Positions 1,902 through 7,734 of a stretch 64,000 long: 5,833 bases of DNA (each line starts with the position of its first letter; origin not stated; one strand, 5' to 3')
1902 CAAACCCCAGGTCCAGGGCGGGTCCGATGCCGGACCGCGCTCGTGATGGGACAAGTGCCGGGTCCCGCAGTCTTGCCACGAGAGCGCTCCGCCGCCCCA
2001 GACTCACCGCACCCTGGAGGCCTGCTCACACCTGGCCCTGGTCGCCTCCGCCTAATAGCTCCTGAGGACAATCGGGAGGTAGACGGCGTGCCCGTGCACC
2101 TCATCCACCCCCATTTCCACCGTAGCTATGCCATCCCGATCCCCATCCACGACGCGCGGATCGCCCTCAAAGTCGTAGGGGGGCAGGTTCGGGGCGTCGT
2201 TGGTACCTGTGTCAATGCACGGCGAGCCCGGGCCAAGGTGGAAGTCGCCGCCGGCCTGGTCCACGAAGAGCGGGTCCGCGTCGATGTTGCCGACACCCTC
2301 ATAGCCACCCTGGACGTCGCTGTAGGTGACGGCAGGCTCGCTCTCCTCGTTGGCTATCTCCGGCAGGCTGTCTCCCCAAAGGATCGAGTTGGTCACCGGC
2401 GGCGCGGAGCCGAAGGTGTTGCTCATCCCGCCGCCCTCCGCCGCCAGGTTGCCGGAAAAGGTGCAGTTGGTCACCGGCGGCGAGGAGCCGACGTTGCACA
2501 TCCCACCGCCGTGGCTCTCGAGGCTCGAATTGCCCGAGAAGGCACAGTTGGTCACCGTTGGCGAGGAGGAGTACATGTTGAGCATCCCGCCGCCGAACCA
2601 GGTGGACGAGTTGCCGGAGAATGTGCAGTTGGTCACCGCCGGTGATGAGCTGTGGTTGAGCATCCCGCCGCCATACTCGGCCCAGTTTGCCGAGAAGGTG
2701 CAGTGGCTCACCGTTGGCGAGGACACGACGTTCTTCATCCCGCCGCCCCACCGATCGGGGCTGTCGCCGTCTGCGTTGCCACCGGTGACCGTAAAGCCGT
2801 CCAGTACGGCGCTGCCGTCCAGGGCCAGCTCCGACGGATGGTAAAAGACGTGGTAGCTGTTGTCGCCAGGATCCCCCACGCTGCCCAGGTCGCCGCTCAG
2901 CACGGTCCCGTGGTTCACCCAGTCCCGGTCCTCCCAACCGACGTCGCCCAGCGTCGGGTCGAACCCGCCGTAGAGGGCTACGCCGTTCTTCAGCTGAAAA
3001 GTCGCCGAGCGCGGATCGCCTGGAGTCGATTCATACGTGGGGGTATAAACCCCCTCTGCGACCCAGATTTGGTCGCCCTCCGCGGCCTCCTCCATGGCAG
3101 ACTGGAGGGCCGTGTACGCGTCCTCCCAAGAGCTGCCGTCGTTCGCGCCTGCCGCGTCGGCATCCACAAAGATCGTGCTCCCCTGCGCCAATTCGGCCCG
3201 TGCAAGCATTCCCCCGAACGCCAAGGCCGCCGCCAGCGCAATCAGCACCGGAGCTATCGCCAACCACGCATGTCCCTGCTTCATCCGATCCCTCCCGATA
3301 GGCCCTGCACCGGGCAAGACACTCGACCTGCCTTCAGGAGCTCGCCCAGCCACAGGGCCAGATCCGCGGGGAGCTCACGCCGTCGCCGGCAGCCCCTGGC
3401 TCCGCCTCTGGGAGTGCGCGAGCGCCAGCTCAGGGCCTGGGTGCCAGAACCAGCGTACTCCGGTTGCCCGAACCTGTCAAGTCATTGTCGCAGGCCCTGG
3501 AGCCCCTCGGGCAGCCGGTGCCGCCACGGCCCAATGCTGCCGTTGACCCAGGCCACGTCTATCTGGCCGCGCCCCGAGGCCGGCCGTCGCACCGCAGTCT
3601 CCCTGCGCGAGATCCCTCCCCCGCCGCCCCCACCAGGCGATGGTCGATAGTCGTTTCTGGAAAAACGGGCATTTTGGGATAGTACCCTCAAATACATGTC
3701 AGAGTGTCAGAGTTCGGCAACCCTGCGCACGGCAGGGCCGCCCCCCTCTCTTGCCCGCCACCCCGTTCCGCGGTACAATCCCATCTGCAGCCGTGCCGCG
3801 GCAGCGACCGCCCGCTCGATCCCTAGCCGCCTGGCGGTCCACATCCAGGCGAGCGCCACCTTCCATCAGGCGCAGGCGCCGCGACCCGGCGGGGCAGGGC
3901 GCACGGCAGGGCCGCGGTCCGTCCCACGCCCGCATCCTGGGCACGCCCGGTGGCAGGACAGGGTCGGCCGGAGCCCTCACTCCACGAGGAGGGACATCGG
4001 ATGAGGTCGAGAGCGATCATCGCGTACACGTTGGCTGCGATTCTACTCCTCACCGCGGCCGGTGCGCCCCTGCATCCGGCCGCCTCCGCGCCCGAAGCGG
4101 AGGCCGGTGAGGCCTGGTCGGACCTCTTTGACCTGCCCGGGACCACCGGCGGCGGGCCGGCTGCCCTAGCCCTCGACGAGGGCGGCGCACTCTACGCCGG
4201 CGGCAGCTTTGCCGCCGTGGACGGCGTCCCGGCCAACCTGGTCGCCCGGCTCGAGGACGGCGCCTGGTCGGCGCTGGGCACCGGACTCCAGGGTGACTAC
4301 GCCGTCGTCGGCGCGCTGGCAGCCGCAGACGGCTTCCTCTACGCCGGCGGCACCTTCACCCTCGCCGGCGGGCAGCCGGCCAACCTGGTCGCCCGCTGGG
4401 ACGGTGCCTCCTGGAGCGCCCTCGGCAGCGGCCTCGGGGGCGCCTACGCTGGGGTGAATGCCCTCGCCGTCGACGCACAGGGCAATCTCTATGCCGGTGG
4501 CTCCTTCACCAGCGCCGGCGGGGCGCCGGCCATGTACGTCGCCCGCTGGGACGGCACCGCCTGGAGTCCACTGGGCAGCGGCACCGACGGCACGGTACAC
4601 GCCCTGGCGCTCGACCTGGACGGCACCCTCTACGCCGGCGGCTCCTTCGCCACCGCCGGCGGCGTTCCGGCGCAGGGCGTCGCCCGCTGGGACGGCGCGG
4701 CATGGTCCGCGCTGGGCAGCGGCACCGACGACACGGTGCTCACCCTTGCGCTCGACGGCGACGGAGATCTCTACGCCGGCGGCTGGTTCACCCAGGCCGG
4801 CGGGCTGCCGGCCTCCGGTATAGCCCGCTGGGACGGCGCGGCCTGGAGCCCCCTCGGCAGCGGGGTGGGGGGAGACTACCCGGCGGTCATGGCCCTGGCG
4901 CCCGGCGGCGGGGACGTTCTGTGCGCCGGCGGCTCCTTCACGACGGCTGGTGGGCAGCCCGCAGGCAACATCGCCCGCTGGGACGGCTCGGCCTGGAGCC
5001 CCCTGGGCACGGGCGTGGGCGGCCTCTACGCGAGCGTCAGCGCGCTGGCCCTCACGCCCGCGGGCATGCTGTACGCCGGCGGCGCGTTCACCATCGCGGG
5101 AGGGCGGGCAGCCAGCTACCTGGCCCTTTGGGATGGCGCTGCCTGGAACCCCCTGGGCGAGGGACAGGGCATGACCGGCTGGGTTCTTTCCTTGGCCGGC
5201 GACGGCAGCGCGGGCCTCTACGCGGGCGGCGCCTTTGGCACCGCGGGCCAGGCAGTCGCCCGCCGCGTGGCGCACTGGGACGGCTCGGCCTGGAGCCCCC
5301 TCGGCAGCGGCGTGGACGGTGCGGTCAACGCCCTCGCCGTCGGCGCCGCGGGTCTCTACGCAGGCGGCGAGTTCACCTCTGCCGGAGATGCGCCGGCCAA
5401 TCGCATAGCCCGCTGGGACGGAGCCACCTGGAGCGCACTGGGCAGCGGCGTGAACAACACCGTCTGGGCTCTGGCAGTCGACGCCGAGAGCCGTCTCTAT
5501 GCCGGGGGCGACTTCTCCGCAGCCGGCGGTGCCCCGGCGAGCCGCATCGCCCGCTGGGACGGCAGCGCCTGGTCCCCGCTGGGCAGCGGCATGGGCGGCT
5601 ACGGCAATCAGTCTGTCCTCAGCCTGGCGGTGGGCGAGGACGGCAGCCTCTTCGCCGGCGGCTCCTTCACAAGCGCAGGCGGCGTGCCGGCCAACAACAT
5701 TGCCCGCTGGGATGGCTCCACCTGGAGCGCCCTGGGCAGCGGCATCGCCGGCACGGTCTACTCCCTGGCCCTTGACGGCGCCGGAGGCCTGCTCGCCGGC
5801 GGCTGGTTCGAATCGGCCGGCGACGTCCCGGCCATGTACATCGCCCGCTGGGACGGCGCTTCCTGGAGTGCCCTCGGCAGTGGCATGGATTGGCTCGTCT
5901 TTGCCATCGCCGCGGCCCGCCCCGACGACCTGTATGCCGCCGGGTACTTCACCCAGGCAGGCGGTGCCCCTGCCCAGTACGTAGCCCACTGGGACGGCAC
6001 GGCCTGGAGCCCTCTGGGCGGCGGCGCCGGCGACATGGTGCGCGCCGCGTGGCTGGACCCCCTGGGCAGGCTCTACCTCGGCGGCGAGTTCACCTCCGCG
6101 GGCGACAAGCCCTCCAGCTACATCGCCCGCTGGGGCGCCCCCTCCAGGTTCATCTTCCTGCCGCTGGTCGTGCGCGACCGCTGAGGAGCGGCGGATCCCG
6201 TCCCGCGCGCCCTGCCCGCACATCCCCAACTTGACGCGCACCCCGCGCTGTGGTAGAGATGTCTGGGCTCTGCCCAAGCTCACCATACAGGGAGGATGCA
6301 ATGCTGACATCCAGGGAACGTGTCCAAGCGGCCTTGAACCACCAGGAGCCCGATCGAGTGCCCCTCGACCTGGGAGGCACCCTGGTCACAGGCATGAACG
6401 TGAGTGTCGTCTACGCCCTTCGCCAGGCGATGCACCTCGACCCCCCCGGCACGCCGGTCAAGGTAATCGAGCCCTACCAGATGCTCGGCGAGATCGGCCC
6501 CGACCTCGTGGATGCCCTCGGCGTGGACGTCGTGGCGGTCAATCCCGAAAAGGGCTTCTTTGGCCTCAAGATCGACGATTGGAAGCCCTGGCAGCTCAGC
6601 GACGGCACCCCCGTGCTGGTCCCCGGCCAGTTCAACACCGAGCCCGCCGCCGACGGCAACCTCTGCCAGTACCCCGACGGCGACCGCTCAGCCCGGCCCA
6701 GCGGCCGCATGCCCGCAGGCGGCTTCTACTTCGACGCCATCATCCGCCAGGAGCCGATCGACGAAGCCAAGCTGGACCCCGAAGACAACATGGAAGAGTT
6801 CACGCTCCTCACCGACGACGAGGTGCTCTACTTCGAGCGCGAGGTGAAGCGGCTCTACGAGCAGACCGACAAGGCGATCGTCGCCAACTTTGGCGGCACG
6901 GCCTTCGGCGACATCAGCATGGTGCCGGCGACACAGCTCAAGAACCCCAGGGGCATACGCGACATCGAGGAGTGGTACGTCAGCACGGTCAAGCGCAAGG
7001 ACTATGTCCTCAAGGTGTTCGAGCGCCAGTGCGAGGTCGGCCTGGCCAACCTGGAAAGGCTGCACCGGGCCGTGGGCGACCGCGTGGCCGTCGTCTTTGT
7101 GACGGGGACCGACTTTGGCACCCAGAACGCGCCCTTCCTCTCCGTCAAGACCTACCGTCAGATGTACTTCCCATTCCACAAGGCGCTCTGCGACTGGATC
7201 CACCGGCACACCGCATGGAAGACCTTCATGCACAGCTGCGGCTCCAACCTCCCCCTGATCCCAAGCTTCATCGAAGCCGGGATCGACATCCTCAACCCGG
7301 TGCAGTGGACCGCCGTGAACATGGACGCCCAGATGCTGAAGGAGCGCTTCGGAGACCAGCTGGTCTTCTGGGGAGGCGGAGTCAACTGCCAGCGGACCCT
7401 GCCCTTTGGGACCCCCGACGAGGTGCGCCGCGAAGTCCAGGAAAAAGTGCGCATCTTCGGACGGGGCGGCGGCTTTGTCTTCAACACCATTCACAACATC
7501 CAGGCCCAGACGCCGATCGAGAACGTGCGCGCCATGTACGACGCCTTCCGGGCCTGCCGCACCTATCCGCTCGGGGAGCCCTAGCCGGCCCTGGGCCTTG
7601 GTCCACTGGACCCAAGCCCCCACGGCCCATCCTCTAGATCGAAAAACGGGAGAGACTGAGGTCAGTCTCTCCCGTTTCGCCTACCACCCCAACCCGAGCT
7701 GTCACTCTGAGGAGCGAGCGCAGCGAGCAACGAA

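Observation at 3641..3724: Three-copy ~80-nt conserved non-coding element pointing at exported/membrane-protein genes (copy 1, family description)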

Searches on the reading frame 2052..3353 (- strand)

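Call 13: search_protein_families(library=pfam, proteins=[window:2052-3353:-])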
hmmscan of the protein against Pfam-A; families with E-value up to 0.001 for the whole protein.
window:2052-3353:- (433 aa): 2 families
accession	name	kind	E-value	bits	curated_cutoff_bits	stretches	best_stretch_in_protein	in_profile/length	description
PF13229.12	Beta_helix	-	1.2e-11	44.9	25.9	1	208-322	53-155/158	Right handed beta helix region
PF17161.10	DUF5123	-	0.00087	20.8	35.1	0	287-400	22-112/113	Domain of unknown function (DUF5123)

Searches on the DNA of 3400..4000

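Call 20: search_rna_families(source=window, start=3400, end=4000, threshold=evalue, max_evalue=10)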
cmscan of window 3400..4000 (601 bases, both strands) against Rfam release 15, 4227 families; matches with E-value up to 10: 2.
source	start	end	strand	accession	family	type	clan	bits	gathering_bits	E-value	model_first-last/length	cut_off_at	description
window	3928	3997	-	RF01762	whalefall-1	Gene; sRNA;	-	12.7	37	2.8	1-56/56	no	Whalefall-1 RNA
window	3400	3556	-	RF01946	KCNQ1OT1_1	Gene; lncRNA;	-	4.9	70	6.1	1-126/464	3'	KCNQ1 overlapping transcript 1 conserved region 1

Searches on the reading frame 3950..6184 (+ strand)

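Call 13: search_protein_families(library=pfam, proteins=[window:3950-6184:+])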
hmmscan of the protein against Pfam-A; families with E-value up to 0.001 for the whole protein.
window:3950-6184:+ (744 aa): 4 families
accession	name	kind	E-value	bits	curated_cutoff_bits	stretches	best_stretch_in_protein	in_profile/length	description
PF17164.10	DUF5122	-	4.3e-32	110.5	27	0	564-586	3-25/36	Domain of unknown function (DUF5122) beta-propeller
PF12768.13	Rax2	-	2.2e-29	103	28.8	3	551-691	22-164/254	Rax2 C-terminal beta propeller domain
PF19565.4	DUF6087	-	2.1e-14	54.1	27.1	0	435-453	41-59/99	Family of unknown function (DUF6087)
PF07494.17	Reg_prop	-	9.2e-08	31.9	20.4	0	168-184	6-22/24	Two component regulator propeller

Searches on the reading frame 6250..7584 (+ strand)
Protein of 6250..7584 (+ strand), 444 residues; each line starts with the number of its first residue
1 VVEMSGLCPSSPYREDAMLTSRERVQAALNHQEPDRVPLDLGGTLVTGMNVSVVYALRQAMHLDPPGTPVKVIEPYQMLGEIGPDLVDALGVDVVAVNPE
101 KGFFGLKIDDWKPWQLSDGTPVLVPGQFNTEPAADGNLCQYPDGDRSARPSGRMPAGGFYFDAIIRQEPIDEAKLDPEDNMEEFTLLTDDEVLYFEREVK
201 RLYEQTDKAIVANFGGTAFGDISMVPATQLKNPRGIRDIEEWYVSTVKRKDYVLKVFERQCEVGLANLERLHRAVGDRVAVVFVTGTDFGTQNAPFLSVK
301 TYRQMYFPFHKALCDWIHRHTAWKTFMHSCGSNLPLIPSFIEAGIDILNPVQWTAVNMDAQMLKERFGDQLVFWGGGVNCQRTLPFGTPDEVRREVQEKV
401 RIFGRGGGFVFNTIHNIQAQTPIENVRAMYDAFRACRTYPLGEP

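Call 13: search_protein_families(library=pfam, proteins=[window:6250-7584:+])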
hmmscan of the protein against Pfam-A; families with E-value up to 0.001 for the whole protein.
window:6250-7584:+ (444 aa): 1 family
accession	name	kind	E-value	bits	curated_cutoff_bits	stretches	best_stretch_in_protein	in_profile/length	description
PF01208.23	URO-D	-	6.5e-16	58.7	23.9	1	236-434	159-344/346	Uroporphyrinogen decarboxylase (URO-D)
